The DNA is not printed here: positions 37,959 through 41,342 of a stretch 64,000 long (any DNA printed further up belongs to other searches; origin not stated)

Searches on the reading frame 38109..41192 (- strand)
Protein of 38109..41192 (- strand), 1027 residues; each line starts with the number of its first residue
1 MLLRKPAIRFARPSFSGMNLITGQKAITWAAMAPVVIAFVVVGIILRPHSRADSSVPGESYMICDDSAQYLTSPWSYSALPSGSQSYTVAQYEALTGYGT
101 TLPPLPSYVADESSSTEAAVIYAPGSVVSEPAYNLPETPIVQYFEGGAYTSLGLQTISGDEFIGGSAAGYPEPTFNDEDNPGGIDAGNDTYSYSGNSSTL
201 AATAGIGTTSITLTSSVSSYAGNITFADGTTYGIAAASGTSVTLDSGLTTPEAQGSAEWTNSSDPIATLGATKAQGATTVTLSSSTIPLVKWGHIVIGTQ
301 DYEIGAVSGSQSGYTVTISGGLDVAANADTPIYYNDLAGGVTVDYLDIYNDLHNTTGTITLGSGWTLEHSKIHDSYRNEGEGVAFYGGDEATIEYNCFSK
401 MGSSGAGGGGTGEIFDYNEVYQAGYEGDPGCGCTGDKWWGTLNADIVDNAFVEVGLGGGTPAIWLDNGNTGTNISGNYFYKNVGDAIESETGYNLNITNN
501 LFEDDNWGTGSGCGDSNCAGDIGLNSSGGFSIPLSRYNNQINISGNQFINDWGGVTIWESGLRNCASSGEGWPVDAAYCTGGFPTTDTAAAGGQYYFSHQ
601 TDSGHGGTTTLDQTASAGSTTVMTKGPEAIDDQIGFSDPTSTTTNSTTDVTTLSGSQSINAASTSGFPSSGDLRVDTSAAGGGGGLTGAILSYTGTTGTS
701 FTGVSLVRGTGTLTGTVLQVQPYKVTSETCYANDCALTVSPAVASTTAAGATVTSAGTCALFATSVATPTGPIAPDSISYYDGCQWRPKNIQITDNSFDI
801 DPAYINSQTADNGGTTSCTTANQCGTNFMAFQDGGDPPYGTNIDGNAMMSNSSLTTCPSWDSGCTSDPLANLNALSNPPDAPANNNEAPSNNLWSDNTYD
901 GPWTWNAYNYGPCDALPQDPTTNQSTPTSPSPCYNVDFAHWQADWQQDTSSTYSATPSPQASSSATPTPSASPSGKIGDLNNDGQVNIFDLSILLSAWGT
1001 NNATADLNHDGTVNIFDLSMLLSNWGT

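Call 3: search_protein_families(library=pfam, proteins=[window:38109-41192:-], max_evalue=1)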
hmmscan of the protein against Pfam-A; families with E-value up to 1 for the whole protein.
window:38109-41192:- (1027 aa): 4 families
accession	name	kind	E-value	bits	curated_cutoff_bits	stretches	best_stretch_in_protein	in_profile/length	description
PF00404.24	Dockerin_1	-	5e-08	33.5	22.9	1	978-1021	2-52/57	Dockerin type I domain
PF13229.12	Beta_helix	-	0.0053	16.8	25.9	1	366-558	12-145/158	Right handed beta helix region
PF00036.39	EF-hand_1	-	0.069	13.2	25.4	0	1005-1022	9-26/29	EF hand domain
PF13202.12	EF-hand_5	-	0.35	10.9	25.9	0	1005-1019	8-22/25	EF hand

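Call 4: search_protein_families(library=ncbifam, proteins=[window:38109-41192:-], max_evalue=1)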
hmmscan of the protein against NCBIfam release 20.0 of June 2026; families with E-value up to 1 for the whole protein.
window:38109-41192:- (1027 aa): 1 family
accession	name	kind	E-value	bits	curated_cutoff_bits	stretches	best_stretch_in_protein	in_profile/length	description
NF041540.1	dockerin_GC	domain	7.4e-07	29.5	29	1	978-1025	10-63/67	GC-type dockerin domain-anchored protein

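Call 48: search_solved_structures(query=window:38109-41192:-, max_evalue=10)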
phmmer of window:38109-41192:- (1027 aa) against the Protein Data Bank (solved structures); distinct sequences matched with E-value up to 10: 11.
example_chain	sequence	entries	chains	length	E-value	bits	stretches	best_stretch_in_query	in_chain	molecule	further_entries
2y3n_B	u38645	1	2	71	0.0044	18.3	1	978-1024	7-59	CELLULOSOMAL FAMILY-48 PROCESSIVE GLYCOSIDE HYDROLASE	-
1daq_A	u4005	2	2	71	0.012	16.8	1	977-1021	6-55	ENDOGLUCANASE SS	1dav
2mte_A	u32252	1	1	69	0.013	16.8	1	977-1021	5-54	Cellulose 1,4-beta-cellobiosidase (reducing end) CelS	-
5lxv_B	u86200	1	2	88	0.016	16.4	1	966-1019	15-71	Carbohydrate-binding protein WP_009985128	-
2jnk_A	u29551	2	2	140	0.026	15.7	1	976-1021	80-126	Hyalurononglucosaminidase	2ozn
5n5p_B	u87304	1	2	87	0.15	13.2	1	977-1015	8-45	Putative cellulosomal scaffoldin protein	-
4fl4_A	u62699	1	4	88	0.19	12.9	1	976-1021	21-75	Glycoside hydrolase family 9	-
6kg9_A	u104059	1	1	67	1.3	10.2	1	976-1023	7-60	And cellulose-binding endoglucanase family 9 CelL ortholog dockerin domain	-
2vn6_B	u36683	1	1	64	1.7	9.7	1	978-1021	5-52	ENDOGLUCANASE A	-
2ccl_B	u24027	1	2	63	1.8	9.7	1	977-1023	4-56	ENDO-1,4-BETA-XYLANASE Y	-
6kge_D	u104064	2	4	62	2.5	9.2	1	977-1023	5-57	And cellulose-binding endoglucanase family 9 CelL ortholog dockerin domain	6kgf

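Call 52: find_related_loci(query=window:38109-41192:-, collection=metagenome_contigs, flank=10000)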
Query window:38109-41192:- (1027 aa) in metagenome_contigs; peptide patterns used: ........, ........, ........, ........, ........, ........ (x = any residue, [..] = any of these).
23 stretches matched a pattern; 4 encode a relative of the query (tblastn E <= 1e-3); 4 distinct loci.
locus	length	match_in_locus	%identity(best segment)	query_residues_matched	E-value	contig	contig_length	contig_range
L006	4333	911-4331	56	5-1027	0e+0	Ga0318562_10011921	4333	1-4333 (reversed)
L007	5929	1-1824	61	350-954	0e+0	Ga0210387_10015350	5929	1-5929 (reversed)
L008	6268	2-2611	59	348-1025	0e+0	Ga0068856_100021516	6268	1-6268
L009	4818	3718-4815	59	56-420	1e-132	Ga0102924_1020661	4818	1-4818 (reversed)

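Call 64: search_protein_families(library=phrogs, proteins=[window:38109-41192:-], max_evalue=0.01)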
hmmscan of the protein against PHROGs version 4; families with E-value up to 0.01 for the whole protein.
window:38109-41192:- (1027 aa): 0 families

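Call 77: search_protein_families(library=pfam, proteins=[L006:2-1066:+, L008:1427-2623:+], max_evalue=0.01)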
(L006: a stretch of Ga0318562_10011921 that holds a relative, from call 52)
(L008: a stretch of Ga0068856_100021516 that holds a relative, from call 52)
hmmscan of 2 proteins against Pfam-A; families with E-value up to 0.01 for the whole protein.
L006:2-1066:+ (355 aa): 7 families
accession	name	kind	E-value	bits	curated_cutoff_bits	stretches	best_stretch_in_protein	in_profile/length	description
PF00404.24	Dockerin_1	-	4.9e-09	36.7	22.9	1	306-349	2-52/57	Dockerin type I domain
PF00041.27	fn3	-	5.2e-07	30.2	25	1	44-115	1-74/84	Fibronectin type III domain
PF18370.7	RGI_lyase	-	0.00021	22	27.8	1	57-109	17-70/86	Rhamnogalacturonan I lyases beta-sheet domain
PF12904.13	Collagen_bind_2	-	0.0013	18.9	22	1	2-33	62-92/92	Putative collagen-binding domain of a collagenase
PF00036.39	EF-hand_1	-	0.0026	17.6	25.4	0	332-351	8-27/29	EF hand domain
PF13202.12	EF-hand_5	-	0.0059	16.5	25.9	0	333-349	8-24/25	EF hand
PF13313.11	DUF4082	-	0.0077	16.6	28.4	1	158-232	24-96/143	Domain of unknown function (DUF4082)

L008:1427-2623:+ (399 aa): 5 families
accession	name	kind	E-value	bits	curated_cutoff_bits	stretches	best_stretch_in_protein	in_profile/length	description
PF17957.7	Big_7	-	1.6e-09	38.7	24.1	1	259-323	9-70/70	Bacterial Ig domain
PF00404.24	Dockerin_1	-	2e-07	31.6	22.9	1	344-392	2-53/57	Dockerin type I domain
PF00041.27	fn3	-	1.6e-05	25.5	25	1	157-238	2-81/84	Fibronectin type III domain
PF19077.6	Big_13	-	0.0015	19.4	27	1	252-341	5-100/102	Bacterial Ig-like domain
PF18370.7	RGI_lyase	-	0.0058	17.4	27.8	0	169-223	17-70/86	Rhamnogalacturonan I lyases beta-sheet domain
